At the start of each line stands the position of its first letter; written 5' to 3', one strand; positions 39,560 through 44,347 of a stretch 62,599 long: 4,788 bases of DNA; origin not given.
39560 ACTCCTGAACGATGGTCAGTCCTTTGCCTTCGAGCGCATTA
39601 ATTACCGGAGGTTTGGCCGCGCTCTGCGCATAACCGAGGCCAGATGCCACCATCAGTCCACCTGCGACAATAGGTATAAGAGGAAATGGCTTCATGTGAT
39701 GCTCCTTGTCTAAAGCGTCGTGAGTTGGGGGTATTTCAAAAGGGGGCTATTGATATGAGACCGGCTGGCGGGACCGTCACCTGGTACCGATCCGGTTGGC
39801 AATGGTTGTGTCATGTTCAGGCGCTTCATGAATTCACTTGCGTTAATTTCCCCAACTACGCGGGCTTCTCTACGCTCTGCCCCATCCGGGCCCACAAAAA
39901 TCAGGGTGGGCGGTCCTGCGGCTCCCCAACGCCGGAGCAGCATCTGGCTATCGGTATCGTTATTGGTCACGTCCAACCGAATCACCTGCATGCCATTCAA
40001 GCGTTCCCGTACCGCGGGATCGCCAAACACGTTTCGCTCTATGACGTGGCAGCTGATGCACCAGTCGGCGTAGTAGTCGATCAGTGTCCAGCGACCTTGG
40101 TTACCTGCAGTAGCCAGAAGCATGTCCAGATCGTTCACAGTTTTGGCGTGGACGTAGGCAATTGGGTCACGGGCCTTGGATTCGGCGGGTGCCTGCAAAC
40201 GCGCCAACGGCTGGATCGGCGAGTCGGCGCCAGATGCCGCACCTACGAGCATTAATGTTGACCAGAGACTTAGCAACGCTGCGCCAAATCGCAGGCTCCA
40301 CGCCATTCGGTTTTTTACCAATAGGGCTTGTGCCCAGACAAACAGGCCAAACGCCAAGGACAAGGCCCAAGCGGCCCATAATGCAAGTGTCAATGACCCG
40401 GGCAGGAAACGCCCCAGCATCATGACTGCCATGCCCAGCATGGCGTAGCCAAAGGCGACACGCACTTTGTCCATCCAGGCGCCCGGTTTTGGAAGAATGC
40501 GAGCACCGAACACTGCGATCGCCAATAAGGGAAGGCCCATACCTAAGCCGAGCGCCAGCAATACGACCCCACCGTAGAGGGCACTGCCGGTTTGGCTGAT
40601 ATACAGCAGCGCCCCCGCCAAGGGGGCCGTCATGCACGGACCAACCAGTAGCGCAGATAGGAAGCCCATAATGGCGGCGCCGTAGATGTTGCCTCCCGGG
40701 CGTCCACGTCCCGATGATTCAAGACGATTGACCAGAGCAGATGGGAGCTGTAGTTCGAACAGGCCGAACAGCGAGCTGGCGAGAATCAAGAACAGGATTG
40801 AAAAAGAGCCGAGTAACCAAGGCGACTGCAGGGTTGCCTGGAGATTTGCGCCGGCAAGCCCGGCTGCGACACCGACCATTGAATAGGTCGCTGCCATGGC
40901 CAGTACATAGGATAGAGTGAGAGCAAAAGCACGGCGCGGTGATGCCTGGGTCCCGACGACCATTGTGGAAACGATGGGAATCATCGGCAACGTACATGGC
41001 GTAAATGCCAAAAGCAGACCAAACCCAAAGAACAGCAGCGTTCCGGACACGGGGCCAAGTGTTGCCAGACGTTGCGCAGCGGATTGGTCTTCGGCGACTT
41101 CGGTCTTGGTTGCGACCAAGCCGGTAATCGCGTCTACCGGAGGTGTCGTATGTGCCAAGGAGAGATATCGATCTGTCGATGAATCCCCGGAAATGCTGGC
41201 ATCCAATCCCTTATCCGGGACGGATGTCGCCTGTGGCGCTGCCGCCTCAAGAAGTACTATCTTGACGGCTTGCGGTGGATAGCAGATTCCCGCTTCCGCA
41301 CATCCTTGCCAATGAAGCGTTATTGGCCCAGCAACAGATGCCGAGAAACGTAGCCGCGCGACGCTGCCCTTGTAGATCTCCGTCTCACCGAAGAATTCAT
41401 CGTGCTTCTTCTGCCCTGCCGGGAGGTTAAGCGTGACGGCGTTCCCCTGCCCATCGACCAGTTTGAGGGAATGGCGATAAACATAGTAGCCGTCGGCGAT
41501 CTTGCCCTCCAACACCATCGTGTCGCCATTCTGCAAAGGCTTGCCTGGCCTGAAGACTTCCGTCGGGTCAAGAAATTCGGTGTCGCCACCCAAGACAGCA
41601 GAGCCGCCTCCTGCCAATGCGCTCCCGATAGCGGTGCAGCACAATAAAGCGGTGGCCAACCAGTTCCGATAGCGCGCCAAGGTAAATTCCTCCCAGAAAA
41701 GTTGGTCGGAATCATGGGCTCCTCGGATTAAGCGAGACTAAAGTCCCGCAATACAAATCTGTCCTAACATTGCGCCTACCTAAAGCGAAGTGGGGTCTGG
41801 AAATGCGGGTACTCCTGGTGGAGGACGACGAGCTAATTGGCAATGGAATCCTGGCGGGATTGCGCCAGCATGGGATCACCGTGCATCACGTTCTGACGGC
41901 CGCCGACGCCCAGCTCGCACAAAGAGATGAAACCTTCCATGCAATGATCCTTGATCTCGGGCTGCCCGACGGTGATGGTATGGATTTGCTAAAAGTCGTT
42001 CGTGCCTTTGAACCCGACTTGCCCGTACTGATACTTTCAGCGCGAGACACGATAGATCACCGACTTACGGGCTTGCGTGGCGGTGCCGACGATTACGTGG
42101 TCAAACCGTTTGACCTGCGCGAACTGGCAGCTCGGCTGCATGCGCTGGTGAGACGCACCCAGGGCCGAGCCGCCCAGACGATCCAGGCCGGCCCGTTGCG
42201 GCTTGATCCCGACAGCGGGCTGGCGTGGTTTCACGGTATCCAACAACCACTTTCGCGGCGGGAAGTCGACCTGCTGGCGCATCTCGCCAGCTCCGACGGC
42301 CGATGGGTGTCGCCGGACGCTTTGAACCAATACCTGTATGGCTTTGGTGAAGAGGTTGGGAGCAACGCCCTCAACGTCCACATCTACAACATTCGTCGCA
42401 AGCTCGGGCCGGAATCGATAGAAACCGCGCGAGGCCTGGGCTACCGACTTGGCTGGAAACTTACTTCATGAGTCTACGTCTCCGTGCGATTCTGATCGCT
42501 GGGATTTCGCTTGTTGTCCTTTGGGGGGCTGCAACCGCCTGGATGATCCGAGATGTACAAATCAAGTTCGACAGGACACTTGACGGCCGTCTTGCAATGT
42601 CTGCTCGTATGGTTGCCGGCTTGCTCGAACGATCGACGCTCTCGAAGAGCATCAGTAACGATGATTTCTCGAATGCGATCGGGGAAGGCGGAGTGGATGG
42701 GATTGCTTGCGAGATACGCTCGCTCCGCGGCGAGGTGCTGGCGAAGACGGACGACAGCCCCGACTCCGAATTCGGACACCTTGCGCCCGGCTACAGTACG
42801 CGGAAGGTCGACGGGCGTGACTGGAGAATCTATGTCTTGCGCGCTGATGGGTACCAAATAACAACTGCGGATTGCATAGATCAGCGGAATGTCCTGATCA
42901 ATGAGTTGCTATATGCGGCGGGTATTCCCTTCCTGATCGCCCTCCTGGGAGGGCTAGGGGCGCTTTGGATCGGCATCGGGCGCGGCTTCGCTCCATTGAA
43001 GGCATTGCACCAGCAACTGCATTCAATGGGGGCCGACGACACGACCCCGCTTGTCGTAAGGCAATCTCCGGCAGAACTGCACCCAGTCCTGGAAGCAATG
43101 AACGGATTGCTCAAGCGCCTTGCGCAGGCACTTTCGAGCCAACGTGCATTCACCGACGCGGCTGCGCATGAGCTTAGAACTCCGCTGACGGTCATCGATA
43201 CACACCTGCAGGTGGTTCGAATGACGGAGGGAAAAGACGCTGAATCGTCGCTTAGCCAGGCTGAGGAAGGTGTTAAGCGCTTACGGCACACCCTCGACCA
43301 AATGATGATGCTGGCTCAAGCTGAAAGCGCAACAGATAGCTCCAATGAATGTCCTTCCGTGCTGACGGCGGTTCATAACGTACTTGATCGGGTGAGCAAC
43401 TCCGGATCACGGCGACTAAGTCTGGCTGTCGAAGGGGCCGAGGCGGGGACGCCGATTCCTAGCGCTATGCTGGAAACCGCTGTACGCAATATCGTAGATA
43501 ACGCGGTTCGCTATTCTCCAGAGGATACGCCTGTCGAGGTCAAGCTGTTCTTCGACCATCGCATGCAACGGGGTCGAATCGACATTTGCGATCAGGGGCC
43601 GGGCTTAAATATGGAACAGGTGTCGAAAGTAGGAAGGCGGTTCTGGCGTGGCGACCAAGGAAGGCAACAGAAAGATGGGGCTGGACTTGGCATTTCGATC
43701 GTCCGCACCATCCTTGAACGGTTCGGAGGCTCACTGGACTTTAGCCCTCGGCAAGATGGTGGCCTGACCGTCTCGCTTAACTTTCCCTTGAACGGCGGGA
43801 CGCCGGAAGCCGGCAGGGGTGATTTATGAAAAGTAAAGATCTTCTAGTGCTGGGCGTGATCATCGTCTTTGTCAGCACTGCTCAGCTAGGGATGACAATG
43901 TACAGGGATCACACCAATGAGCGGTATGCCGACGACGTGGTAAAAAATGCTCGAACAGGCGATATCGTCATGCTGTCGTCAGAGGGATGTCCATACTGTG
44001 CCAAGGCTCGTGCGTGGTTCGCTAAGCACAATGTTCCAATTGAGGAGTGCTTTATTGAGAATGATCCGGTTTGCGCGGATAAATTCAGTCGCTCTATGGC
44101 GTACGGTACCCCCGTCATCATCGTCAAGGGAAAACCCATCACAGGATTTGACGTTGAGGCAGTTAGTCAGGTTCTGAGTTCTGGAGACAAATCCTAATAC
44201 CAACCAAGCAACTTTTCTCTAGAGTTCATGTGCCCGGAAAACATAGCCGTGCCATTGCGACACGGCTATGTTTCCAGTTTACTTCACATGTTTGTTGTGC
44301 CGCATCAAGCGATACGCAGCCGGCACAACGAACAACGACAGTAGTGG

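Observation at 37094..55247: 18.2-kb copper/thiol-redox island with transposon-like ends but no transposase, 9 nt downstream of tRNA-Arg(CCG)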

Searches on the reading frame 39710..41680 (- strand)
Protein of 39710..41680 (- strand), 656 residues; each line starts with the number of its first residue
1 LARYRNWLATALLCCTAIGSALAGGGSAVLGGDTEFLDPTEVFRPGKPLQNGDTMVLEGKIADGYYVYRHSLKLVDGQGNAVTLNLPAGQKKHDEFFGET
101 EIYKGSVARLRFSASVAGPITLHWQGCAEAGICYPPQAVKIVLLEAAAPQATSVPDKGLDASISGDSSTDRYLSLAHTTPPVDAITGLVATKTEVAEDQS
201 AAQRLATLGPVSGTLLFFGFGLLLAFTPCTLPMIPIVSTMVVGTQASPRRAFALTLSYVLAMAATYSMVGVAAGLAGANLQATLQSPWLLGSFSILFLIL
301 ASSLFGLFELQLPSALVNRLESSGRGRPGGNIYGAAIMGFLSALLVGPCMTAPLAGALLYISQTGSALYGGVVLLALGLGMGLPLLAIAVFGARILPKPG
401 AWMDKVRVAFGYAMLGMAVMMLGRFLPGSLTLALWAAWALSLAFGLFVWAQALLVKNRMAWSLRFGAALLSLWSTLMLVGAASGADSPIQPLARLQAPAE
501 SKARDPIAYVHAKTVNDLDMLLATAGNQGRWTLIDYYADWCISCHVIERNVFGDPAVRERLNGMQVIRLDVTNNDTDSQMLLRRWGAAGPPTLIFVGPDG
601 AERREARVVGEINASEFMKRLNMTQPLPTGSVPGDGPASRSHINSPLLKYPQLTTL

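Call 8: search_protein_families(library=pfam, proteins=[window:39710-41680:-], max_evalue=0.01)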
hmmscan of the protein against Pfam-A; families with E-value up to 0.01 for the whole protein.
window:39710-41680:- (656 aa): 6 families
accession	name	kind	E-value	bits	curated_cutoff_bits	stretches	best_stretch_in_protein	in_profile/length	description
PF02683.22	DsbD_TM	-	9.2e-80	267.5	27.1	1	215-426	6-219/219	Cytochrome C biogenesis protein transmembrane domain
PF11412.14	DsbD_N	-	8.8e-24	84.3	25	1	34-141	2-115/119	Thiol:disulfide interchange protein DsbD, N-terminal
PF13386.12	DsbD_2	-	1.3e-10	41.9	24.9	1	217-396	2-178/199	Cytochrome C biogenesis protein transmembrane region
PF13899.12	Thioredoxin_7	-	1.7e-10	41.3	27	1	516-598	4-83/83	Thioredoxin-like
PF13098.12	Thioredoxin_2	-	5.6e-09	36.7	27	1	526-620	2-103/104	Thioredoxin-like domain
PF00085.26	Thioredoxin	-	0.00035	21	23.5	1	531-619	20-99/103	Thioredoxin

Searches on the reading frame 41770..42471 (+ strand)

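Call 8: search_protein_families(library=pfam, proteins=[window:41770-42471:+], max_evalue=0.01)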
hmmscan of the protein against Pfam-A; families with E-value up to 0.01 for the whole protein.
window:41770-42471:+ (233 aa): 2 families
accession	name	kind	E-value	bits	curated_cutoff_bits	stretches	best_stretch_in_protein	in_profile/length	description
PF00072.30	Response_reg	-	7.4e-21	74.8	30.2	1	14-123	1-110/111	Response regulator receiver domain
PF00486.34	Trans_reg_C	-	4.5e-16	59.1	26.2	1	160-227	5-77/77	Transcriptional regulatory protein, C terminal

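Call 83: search_protein_families(library=ncbifam, proteins=[window:41770-42471:+], max_evalue=0.001)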
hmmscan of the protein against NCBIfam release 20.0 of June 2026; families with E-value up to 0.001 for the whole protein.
window:41770-42471:+ (233 aa): 88 families (the best 25 are shown)
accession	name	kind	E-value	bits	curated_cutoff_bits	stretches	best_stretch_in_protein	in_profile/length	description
NF007928.2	PRK10643.1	equivalog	3e-59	200.3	330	1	12-227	1-216/216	two-component system response regulator PmrA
NF007663.1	PRK10336.1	equivalog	1.1e-55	188.8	345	1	12-228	1-217/219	quorum sensing response regulator transcription factor QseB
NF041734.1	resp_reg_RppA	equivalog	4.8e-42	143.9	250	1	12-227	1-227/229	two-component system response regulator RppA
NF012023.0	PRK15479.1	equivalog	1.1e-41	142.8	337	1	12-228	1-218/224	transcriptional regulator TctD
NF008296.0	PRK11083.1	equivalog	6.3e-40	137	273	1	12-227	4-225/228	two-component system response regulator CreB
NF045991.1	RespRegCtrARhodob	equivalog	6.7e-37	127.4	350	1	12-227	1-221/224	response regulator transcription factor CtrA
NF041733.1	resp_reg_CseB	equivalog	4.6e-36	124.3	350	1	13-227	2-226/228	two-component system response regulator CseB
NF008078.0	PRK10816.1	equivalog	8.5e-36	123.5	336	1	12-227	1-220/223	two-component system response regulator PhoP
TIGR02154.1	PhoB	equivalog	1e-34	119.9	296.2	1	12-227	3-225/226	phosphate regulon transcriptional regulator PhoB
NF040689.1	MtrAB_MtrA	equivalog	1.2e-33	116.3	300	1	14-227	1-218/219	MtrAB system response regulator MtrA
NF000402.1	vanR-B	exception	1.1e-32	113.3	480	1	11-227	2-216/219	vancomycin resistance response regulator transcription factor VanR-B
TIGR01387.1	cztR_silR_copR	subfamily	2.3e-32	112.4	279.2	1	14-227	1-218/218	heavy metal response regulator transcription factor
NF053854.1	RespRegPhoBBctds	equivalog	1.8e-30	106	270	1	14-226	1-223/225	two-component system response regulator PhoB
NF008567.0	PRK11517.1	equivalog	2.4e-30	105.6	353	1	12-227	1-218/223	response regulator transcription factor HprR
NF007982.1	PRK10710.1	equivalog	9.9e-30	103.8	380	1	11-226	7-226/235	envelope stress response regulator BaeR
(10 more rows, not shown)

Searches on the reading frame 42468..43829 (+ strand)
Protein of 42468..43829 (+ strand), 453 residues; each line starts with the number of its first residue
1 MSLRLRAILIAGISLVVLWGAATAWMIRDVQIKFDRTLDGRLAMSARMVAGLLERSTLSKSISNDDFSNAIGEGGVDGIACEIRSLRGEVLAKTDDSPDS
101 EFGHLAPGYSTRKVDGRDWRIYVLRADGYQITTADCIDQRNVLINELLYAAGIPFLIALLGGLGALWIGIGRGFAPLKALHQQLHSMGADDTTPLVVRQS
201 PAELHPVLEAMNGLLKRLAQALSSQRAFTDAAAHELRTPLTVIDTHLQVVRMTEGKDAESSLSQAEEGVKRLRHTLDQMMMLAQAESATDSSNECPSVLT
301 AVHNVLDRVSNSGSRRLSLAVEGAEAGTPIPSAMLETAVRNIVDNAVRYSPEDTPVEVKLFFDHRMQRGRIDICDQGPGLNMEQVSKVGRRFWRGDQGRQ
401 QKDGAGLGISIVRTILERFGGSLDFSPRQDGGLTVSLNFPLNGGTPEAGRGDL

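Call 8: search_protein_families(library=pfam, proteins=[window:42468-43829:+], max_evalue=0.01)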
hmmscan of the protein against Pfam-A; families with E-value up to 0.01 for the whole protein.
window:42468-43829:+ (453 aa): 4 families
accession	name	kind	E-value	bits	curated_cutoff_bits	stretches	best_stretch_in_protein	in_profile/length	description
PF02518.31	HATPase_c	-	3e-21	76.4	26.4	1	335-442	6-110/111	Histidine kinase-, DNA gyrase B-, and HSP90-like ATPase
PF00512.31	HisKA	-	1.4e-10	41.5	26.9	1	225-287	2-65/66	His Kinase A (phospho-acceptor) domain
PF08521.16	2CSK_N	-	4.1e-06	27.3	23.2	1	15-145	1-138/140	Two-component sensor kinase N-terminal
PF00672.30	HAMP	-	0.0098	16.6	25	0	172-219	5-52/53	HAMP domain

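Call 83: search_protein_families(library=ncbifam, proteins=[window:42468-43829:+], max_evalue=0.001)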
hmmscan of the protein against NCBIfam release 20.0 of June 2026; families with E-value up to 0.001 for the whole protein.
window:42468-43829:+ (453 aa): 69 families (the best 25 are shown)
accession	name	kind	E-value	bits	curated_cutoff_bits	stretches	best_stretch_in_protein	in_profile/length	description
NF007664.1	PRK10337.1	equivalog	8e-55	186.3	475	1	2-438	1-441/442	quorum sensing histidine kinase QseC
TIGR01386.1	cztS_silS_copS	subfamily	8.5e-46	156.9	292.55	1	1-440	2-457/457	heavy metal sensor histidine kinase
NF008025.0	PRK10755.1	equivalog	8.9e-43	146.4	314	1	144-440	62-355/362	two-component system sensor histidine kinase PmrB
TIGR02966.1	phoR_proteo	equivalog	7.4e-35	120.5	334.2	1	217-434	106-328/333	phosphate regulon sensor histidine kinase PhoR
NF008312.0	PRK11100.1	equivalog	6.2e-30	104.4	356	1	155-441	193-474/477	two-component system sensor histidine kinase CreC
NF007004.0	PRK09467.1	equivalog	1.6e-27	96.4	415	1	163-441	170-436/440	two-component system sensor histidine kinase EnvZ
NF012163.2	BaeS_SmeS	equivalog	2.3e-27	96.1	500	1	171-440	185-457/457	sensor histidine kinase efflux regulator BaeS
NF045900.1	HisKinCpxALeg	equivalog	7.1e-27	94.2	800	1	213-440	219-450/451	two-component system sensor histidine kinase CpxA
NF052314.1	T9SS_HK_PorY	subfamily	3.4e-26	92.3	350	1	127-426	112-406/418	PorY family sensor histidine kinase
NF007007.0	PRK09470.1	equivalog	3.9e-26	92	486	1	200-442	220-460/463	envelope stress sensor histidine kinase CpxA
NF007345.0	PRK09835.1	subfamily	2.5e-25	89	423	1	143-423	183-463/482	Cu(+)/Ag(+) sensor histidine kinase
NF046044.1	PnpS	equivalog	1.1e-24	87.2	400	1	225-440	170-390/390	two-component system histidine kinase PnpS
NF008235.0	PRK11006.1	equivalog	3.7e-24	85.4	390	1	220-439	199-421/431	phosphate regulon sensor histidine kinase PhoR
NF007898.0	PRK10604.1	equivalog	5.3e-24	85.2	478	1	199-446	186-428/433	two-component system sensor histidine kinase RstB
NF033092.0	HK_WalK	equivalog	6.4e-24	84.5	725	1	224-440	371-593/594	cell wall metabolism sensor histidine kinase WalK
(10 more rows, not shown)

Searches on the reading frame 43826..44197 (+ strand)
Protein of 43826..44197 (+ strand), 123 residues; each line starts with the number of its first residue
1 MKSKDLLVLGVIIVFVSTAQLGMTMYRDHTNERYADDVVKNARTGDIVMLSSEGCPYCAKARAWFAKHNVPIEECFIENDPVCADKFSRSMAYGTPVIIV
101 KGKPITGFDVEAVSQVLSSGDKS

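Call 8: search_protein_families(library=pfam, proteins=[window:43826-44197:+], max_evalue=0.01)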
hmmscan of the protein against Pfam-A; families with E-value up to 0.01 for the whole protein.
window:43826-44197:+ (123 aa): 1 family
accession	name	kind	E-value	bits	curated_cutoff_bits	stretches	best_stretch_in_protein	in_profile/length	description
PF00462.30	Glutaredoxin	-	1.6e-09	38.3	22.9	1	47-104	1-59/60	Glutaredoxin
